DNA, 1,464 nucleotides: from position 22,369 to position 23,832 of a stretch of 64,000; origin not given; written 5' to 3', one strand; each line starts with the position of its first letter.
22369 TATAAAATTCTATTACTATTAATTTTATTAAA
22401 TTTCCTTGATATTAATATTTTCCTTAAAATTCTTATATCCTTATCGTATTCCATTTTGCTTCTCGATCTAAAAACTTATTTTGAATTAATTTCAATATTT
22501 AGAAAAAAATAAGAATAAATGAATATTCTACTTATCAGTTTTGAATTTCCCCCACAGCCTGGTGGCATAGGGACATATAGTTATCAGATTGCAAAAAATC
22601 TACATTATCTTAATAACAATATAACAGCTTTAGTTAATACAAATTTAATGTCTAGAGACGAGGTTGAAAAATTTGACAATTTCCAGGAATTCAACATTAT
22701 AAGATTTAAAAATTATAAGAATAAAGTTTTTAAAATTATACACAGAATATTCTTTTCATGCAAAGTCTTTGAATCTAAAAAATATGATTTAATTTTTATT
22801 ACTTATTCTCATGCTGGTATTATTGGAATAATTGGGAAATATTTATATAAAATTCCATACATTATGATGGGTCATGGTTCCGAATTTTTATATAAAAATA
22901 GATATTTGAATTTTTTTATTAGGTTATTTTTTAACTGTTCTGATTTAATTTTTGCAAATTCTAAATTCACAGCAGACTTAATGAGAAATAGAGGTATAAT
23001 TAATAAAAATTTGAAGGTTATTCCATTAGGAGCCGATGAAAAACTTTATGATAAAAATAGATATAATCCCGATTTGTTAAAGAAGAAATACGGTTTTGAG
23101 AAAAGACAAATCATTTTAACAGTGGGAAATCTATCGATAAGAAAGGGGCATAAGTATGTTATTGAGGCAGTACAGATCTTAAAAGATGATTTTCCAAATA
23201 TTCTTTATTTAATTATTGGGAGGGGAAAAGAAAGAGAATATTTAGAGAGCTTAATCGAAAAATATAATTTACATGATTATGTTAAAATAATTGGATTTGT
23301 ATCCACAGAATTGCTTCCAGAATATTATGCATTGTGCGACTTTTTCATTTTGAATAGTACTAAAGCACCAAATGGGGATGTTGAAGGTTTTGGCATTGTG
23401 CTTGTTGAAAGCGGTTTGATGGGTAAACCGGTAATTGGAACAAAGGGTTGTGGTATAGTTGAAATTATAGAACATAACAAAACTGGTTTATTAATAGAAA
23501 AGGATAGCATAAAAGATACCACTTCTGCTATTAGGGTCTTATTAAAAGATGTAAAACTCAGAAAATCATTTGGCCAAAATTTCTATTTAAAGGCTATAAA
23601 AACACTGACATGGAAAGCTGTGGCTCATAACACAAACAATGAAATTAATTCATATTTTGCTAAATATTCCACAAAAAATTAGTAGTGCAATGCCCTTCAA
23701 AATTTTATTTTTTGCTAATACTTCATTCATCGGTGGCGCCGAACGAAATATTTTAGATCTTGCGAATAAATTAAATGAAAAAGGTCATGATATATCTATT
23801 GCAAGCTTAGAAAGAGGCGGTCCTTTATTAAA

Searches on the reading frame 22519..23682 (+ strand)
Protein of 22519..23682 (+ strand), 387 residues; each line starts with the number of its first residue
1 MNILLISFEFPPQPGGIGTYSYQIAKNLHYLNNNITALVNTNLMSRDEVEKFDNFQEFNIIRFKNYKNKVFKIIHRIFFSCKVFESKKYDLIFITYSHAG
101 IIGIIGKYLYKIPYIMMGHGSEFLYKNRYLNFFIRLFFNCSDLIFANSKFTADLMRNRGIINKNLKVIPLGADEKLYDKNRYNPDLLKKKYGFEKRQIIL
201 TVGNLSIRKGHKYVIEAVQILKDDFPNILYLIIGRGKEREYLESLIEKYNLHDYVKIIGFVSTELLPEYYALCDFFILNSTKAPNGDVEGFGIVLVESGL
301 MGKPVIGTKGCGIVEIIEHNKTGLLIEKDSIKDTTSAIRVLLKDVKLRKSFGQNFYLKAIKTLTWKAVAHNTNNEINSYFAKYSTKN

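Call 6: search_protein_families(library=pfam, proteins=[window:22519-23682:+], max_evalue=0.001)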
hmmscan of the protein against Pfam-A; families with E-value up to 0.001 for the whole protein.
window:22519-23682:+ (387 aa): 4 families
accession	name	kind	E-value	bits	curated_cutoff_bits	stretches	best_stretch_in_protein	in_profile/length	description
PF00534.26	Glycos_transf_1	-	1.2e-42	145.7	26.4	1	188-354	6-168/172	Glycosyl transferases group 1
PF13692.12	Glyco_trans_1_4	-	9e-29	101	27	1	197-344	2-142/142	Glycosyl transferases group 1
PF13439.12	Glyco_transf_4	-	4.2e-14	53.4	28.5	1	14-174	1-168/170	Glycosyltransferase Family 4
PF13579.12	Glyco_trans_4_4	-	1.2e-07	32.6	29.7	1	82-171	65-158/158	Glycosyl transferase 4-like domain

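Call 43: search_protein_families(library=ncbifam, proteins=[window:22519-23682:+], max_evalue=0.001)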
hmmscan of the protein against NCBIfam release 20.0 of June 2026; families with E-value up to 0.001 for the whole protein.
window:22519-23682:+ (387 aa): 34 families (the best 25 are shown)
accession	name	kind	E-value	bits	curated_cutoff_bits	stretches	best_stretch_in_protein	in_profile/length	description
TIGR03999.1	thiol_BshA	equivalog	3.9e-25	88.6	273.7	1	83-365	79-359/375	N-acetyl-alpha-D-glucosaminyl L-malate synthase BshA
NF041876.1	EPS_EpsE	equivalog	1.8e-23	83.5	400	1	159-354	182-371/389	exopolysaccharide biosynthesis GT4 family glycosyltransferase EpsE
NF050063.1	ProtGlycPglJ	equivalog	4.9e-22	78.6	500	1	88-361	85-349/363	N-acetylgalactosamine-N,N'-diacetylbacillosaminyl-diphospho-undecaprenol 4-alpha-N-acetylgalactosaminyltransferase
NF038298.1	EPS_HpsO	equivalog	5.9e-22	78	575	1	139-372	145-380/388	hormogonium polysaccharide biosynthesis glycosyltransferase HpsO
TIGR04005.1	wcaL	equivalog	1.2e-21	77.1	537.6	1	126-332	161-358/406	colanic acid biosynthesis glycosyltransferase WcaL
TIGR04157.1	glyco_rSAM_CFB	subfamily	1.7e-20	73.4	400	1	137-344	166-366/406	TIGR04157 family glycosyltransferase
NF041010.1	glycosy_Agl16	equivalog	4.3e-20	71.9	575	1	2-374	2-346/352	glycosylation protein Agl16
TIGR02149.1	glgA_Coryne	subfamily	3.2e-19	69.3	302.4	1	1-373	1-384/391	glycogen synthase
TIGR04063.1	stp3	hypoth_equivalog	2.3e-18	66.3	442.05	1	156-354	173-370/397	TIGR04063 family PEP-CTERM/XrtA system glycosyltransferase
NF038295.1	EPS_HpsP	equivalog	4.3e-18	65.5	550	1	110-372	116-380/388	hormogonium polysaccharide biosynthesis glycosyltransferase HpsP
NF047684.1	TeichurnBiosyTuaC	equivalog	1.3e-17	63.8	550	1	109-364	130-374/391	teichuronic acid biosynthesis protein TuaC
NF047880.1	glyco_SdgA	exception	1.6e-16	60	800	1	87-359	215-471/488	serine-aspartate repeat adhesin O-glycosyltransferase SdgA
TIGR03449.1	mycothiol_MshA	equivalog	3.6e-16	59.1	462.5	1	142-374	167-398/406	D-inositol-3-phosphate glycosyltransferase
TIGR03088.1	stp2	hypoth_equivalog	2.7e-15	56.3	409.05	1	152-368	149-362/374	TIGR03088 family PEP-CTERM/XrtA system glycosyltransferase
NF049988.1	MGlcDAGSynMgs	equivalog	9.2e-15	54.9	400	1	60-330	60-341/398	alpha-monoglucosyldiacylglycerol synthase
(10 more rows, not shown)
